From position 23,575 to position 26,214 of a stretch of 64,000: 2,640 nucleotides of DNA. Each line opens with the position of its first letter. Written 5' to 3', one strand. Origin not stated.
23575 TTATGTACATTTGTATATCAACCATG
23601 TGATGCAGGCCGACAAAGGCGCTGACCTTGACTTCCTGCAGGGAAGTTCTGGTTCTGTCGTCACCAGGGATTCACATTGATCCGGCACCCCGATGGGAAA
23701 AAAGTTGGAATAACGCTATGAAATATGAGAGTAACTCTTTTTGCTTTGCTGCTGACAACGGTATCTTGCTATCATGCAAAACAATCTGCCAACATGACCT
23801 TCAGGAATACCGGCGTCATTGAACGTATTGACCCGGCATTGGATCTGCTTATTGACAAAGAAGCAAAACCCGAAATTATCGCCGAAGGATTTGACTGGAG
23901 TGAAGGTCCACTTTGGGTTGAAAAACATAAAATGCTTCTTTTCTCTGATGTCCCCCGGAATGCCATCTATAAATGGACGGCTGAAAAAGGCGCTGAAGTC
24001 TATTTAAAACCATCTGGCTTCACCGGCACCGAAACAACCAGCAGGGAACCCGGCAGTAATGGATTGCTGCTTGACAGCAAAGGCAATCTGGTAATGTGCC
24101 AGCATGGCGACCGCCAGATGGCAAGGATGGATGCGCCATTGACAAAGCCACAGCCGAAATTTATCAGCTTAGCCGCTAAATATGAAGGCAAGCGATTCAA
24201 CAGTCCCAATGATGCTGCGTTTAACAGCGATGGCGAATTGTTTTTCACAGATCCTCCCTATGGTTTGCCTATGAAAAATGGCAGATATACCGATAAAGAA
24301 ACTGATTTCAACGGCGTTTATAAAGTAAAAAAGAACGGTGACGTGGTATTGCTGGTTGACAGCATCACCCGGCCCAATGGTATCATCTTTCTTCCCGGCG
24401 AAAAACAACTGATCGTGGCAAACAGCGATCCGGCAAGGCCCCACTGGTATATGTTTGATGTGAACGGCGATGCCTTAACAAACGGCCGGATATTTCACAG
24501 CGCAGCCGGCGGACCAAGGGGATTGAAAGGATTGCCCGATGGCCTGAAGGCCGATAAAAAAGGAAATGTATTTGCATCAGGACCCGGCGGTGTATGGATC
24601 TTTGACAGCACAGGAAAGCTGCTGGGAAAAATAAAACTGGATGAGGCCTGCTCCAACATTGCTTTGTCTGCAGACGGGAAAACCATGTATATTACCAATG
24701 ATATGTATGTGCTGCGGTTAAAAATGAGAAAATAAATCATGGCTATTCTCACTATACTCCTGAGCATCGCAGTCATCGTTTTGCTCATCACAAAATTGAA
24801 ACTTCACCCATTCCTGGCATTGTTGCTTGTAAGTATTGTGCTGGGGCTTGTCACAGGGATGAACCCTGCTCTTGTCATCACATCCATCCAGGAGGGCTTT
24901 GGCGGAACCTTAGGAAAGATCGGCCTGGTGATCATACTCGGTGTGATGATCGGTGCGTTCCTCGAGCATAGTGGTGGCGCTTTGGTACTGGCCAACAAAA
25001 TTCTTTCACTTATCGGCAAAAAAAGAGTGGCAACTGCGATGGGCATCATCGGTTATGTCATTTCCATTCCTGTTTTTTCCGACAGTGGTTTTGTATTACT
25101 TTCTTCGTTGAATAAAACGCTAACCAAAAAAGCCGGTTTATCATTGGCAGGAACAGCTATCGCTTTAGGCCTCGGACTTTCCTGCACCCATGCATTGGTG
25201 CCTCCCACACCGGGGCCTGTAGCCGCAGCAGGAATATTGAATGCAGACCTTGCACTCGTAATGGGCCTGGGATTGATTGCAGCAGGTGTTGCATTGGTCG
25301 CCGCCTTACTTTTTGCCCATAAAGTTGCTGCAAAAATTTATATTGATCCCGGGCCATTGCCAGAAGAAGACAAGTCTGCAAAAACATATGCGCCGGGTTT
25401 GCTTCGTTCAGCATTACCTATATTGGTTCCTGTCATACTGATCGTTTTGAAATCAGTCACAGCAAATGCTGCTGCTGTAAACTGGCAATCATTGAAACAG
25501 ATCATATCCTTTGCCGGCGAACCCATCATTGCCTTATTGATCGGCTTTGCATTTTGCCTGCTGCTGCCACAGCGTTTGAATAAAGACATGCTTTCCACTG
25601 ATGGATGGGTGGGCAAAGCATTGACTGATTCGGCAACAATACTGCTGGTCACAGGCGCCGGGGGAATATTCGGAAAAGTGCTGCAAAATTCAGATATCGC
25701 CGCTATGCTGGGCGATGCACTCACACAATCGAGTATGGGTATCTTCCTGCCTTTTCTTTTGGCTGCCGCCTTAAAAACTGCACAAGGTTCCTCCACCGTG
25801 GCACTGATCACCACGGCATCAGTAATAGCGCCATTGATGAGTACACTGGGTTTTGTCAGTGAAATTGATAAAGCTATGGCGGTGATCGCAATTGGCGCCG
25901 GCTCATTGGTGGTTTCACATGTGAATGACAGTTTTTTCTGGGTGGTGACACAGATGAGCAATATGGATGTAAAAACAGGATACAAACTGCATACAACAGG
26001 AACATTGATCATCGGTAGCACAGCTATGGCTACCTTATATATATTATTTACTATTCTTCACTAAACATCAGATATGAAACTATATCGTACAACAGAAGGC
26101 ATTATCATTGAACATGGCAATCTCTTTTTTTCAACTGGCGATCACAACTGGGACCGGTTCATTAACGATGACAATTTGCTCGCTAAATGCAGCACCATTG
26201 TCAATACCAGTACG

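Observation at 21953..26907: Oxidative (Weimberg/Dahms-like) pentonate route embedded in a xylan PUL operon, apparently split between periplasm and cytoplasm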

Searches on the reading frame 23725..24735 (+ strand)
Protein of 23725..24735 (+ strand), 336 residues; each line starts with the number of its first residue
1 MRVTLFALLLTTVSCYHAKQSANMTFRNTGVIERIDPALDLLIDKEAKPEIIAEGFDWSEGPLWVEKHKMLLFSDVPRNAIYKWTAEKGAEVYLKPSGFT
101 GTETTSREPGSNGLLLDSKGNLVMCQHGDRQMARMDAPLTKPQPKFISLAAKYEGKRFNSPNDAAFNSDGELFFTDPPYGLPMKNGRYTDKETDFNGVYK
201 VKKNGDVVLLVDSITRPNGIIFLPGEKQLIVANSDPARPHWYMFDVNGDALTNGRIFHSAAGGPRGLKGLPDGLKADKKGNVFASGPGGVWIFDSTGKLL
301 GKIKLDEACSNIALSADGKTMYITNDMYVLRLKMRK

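Call 5: search_protein_families(library=pfam, proteins=[window:23725-24735:+])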
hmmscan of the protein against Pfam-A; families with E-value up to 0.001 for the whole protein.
window:23725-24735:+ (336 aa): 1 family
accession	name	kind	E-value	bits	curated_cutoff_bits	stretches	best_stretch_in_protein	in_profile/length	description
PF08450.18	SGL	-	8.3e-37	127.5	26.3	1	58-324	1-243/246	SMP-30/Gluconolactonase/LRE-like region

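Call 6: search_protein_families(library=ncbifam, proteins=[window:23725-24735:+])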
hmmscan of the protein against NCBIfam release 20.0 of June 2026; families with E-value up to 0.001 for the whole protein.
window:23725-24735:+ (336 aa): 0 families

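Call 11: search_solved_structures(query=window:23725-24735:+, max_evalue=0.001)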
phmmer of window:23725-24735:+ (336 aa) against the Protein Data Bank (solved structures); distinct sequences matched with E-value up to 0.001: 21.
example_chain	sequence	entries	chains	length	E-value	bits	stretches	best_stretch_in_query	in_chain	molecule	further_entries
3dr2_A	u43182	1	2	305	2.9e-34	121.5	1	55-325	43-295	Exported gluconolactonase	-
3e5z_A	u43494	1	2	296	3.6e-34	121.2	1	45-325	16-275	putative Gluconolactonase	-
2iar_A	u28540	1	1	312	2.3e-07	33.1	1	144-325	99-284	Diisopropylfluorophosphatase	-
2iax_A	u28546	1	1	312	2.7e-07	32.9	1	146-325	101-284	Diisopropylfluorophosphatase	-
2iau_A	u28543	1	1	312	3.1e-07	32.7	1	144-325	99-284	Diisopropylfluorophosphatase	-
2iat_A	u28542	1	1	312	3.1e-07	32.7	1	144-325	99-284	Diisopropylfluorophosphatase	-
2ias_A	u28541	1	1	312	3.6e-07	32.5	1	146-325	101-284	Diisopropylfluorophosphatase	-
2iao_A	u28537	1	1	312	3.7e-07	32.4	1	144-325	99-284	DIISOPROPYLFLUOROPHOSPHATASE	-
1e1a_A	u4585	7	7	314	3.8e-07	32.4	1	146-325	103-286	DIISOPROPYLFLUOROPHOSPHATASE | Phosphotriesterase | Diisopropyl-fluorophosphatase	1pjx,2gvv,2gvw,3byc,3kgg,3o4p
2iap_A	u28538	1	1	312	3.8e-07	32.4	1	144-325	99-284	Diisopropylfluorophosphatase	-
2iav_A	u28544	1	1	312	4.1e-07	32.3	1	146-324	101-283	Diisopropylfluorophosphatase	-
2iaq_A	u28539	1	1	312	7.6e-07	31.4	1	144-324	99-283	Diisopropylfluorophosphatase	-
3hlh_A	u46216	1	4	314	9.2e-07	31.1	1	145-325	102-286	Diisopropyl-fluorophosphatase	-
3hli_A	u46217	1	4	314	9.2e-07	31.1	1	144-325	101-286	Diisopropyl-fluorophosphatase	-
1l0q_A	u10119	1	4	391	9.5e-07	31.1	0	207-326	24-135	Surface layer protein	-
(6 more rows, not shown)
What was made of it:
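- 23725..24735 (+): SMP-30/gluconolactonase-family lactonase with a lipoprotein signal (Cys15). No acidic surface-export signal after the Cys. Call 11: exported gluconolactonase 3DR2, E 3e-34.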

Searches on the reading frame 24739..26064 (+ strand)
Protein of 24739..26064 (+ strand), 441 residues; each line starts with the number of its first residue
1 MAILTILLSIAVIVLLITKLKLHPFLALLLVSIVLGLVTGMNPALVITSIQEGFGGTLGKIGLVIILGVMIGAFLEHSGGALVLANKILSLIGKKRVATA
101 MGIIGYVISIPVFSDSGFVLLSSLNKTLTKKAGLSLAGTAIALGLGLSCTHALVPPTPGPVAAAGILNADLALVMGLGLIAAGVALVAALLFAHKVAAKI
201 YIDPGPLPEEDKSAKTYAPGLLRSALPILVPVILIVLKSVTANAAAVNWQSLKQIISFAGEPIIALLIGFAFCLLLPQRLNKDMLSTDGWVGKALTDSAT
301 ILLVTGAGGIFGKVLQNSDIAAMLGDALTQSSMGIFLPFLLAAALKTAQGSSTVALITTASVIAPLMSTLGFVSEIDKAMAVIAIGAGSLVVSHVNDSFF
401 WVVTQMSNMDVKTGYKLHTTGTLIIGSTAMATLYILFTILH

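Call 5: search_protein_families(library=pfam, proteins=[window:24739-26064:+])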
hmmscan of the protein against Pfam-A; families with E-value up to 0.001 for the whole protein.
window:24739-26064:+ (441 aa): 2 families
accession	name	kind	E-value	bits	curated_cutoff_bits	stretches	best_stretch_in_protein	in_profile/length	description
PF02447.22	GntP_permease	-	5.5e-100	335.6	22.5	1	1-435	1-436/440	GntP family permease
PF03600.22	CitMHS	-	1.1e-09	38.3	31.9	1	13-386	1-336/336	Citrate transporter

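Call 6: search_protein_families(library=ncbifam, proteins=[window:24739-26064:+])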
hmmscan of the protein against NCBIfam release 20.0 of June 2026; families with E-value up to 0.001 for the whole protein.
window:24739-26064:+ (441 aa): 7 families
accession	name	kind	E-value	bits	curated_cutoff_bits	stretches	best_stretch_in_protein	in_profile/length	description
TIGR00791.1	gntP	subfamily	2.1e-84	284.1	292.75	1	1-439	1-438/439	gluconate:H+ symporter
NF007332.0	PRK09821.1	equivalog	1.1e-73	248.8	524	1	4-439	7-453/454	GntP family transporter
NF007781.0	PRK10472.1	equivalog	2.4e-65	221.2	625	1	3-440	7-445/446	gluconate transporter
NF011560.0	PRK14984.1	equivalog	1.9e-58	198.8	744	1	2-431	2-429/438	gluconate transporter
NF007395.0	PRK09921.1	equivalog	1.1e-56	192.8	618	1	3-439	8-444/445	D-serine transporter DsdX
NF007459.0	PRK10034.1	equivalog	2.1e-44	152.4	647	1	2-423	5-430/447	gluconate permease GntP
NF040536.2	export_ArsQ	equivalog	1.4e-18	67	480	1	23-436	23-396/400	arsinothricin export permease ArsQ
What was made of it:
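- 24739..26064 (+): GntP-family permease, the candidate pentonate importer. Calls 5 and 6.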
